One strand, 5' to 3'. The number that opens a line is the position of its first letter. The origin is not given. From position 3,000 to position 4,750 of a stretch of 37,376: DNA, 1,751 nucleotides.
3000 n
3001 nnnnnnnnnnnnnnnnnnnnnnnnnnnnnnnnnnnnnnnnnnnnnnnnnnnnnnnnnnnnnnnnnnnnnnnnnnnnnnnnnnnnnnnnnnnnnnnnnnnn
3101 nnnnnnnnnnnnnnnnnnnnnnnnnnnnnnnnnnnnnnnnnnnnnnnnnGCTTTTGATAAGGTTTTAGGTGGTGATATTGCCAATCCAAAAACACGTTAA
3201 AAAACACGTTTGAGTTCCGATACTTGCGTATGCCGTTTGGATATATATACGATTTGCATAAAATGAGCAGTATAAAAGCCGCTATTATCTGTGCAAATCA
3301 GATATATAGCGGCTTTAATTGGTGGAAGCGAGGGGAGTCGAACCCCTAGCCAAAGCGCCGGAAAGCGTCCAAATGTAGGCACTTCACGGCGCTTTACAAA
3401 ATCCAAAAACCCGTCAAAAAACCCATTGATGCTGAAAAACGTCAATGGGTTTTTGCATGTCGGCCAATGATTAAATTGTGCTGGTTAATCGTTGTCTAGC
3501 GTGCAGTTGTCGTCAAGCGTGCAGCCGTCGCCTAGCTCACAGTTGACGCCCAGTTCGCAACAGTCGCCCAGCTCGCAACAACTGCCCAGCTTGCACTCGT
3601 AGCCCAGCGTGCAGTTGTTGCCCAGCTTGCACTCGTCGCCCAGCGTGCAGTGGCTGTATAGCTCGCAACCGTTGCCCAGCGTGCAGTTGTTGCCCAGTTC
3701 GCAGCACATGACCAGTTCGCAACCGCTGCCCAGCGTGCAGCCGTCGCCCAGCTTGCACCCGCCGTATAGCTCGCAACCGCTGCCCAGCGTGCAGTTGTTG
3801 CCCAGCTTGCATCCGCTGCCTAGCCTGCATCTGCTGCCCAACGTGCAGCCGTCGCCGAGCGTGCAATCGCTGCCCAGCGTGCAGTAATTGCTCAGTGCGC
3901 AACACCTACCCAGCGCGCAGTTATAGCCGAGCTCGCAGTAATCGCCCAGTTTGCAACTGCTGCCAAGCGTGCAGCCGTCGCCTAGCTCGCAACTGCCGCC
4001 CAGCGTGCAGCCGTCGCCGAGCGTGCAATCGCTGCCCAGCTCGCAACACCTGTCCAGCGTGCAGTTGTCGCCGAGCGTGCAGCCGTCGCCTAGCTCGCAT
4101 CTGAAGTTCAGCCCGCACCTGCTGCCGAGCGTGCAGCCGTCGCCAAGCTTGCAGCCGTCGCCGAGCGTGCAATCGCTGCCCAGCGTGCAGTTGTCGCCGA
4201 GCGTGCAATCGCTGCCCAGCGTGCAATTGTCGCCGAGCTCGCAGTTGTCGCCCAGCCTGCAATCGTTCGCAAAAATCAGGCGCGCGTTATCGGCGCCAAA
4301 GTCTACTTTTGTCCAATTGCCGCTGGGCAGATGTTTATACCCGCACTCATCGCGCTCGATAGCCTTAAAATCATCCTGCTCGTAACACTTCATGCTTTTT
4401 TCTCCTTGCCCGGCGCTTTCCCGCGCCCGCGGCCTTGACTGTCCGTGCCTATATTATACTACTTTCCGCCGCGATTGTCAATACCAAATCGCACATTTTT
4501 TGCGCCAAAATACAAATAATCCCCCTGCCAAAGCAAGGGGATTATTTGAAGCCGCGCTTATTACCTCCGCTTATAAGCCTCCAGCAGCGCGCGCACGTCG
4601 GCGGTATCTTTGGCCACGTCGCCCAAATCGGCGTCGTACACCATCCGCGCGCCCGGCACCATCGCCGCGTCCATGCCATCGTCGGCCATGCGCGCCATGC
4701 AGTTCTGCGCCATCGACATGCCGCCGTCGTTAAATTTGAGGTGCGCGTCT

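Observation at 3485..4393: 302-aa acidic protein made of 42 uninterrupted Cys-containing hexapeptide repeats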

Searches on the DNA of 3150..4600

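Call 38: search_rna_families(source=window, start=3150, end=4600, threshold=evalue, max_evalue=1, show_alignments=2)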
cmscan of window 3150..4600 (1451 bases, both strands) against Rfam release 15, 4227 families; matches with E-value up to 1: 8.
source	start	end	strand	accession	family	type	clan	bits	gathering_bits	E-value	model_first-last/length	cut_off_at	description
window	3320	3412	-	RF00023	tmRNA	Gene;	CL00001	23.9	47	2.3e-07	1-374/374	no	transfer-messenger RNA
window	3221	3324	+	RF04059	MIR5020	Gene; miRNA;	-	21.5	73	0.25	1-109/109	no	MIR5020 microRNA precursor family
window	3240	3310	+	RF00245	mir-19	Gene; miRNA;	CL00110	21.1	50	0.51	1-79/79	no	mir-19 microRNA precursor family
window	4484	4546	+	RF00512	Leu_leader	Cis-reg; leader;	-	18.5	50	0.76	1-148/148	no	Leucine operon leader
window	4496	4593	-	RF03007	Mahella-1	Gene; sRNA;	-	18.1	70.7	0.93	1-114/114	no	Mahella-1 RNA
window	4500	4574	-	RF02621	BSnc120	Gene; sRNA;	-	17.8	114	0.98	1-88/88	no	Brucella sRNA 120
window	4471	4544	+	RF01822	RsaJ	Gene; sRNA;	-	16.1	100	0.51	1-287/287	no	RNA Staph. aureus A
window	3416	3452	+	RF02442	SpF66_sRNA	Gene; sRNA;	-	14.8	42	0.95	192-228/239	no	Streptococcus sRNA SpF66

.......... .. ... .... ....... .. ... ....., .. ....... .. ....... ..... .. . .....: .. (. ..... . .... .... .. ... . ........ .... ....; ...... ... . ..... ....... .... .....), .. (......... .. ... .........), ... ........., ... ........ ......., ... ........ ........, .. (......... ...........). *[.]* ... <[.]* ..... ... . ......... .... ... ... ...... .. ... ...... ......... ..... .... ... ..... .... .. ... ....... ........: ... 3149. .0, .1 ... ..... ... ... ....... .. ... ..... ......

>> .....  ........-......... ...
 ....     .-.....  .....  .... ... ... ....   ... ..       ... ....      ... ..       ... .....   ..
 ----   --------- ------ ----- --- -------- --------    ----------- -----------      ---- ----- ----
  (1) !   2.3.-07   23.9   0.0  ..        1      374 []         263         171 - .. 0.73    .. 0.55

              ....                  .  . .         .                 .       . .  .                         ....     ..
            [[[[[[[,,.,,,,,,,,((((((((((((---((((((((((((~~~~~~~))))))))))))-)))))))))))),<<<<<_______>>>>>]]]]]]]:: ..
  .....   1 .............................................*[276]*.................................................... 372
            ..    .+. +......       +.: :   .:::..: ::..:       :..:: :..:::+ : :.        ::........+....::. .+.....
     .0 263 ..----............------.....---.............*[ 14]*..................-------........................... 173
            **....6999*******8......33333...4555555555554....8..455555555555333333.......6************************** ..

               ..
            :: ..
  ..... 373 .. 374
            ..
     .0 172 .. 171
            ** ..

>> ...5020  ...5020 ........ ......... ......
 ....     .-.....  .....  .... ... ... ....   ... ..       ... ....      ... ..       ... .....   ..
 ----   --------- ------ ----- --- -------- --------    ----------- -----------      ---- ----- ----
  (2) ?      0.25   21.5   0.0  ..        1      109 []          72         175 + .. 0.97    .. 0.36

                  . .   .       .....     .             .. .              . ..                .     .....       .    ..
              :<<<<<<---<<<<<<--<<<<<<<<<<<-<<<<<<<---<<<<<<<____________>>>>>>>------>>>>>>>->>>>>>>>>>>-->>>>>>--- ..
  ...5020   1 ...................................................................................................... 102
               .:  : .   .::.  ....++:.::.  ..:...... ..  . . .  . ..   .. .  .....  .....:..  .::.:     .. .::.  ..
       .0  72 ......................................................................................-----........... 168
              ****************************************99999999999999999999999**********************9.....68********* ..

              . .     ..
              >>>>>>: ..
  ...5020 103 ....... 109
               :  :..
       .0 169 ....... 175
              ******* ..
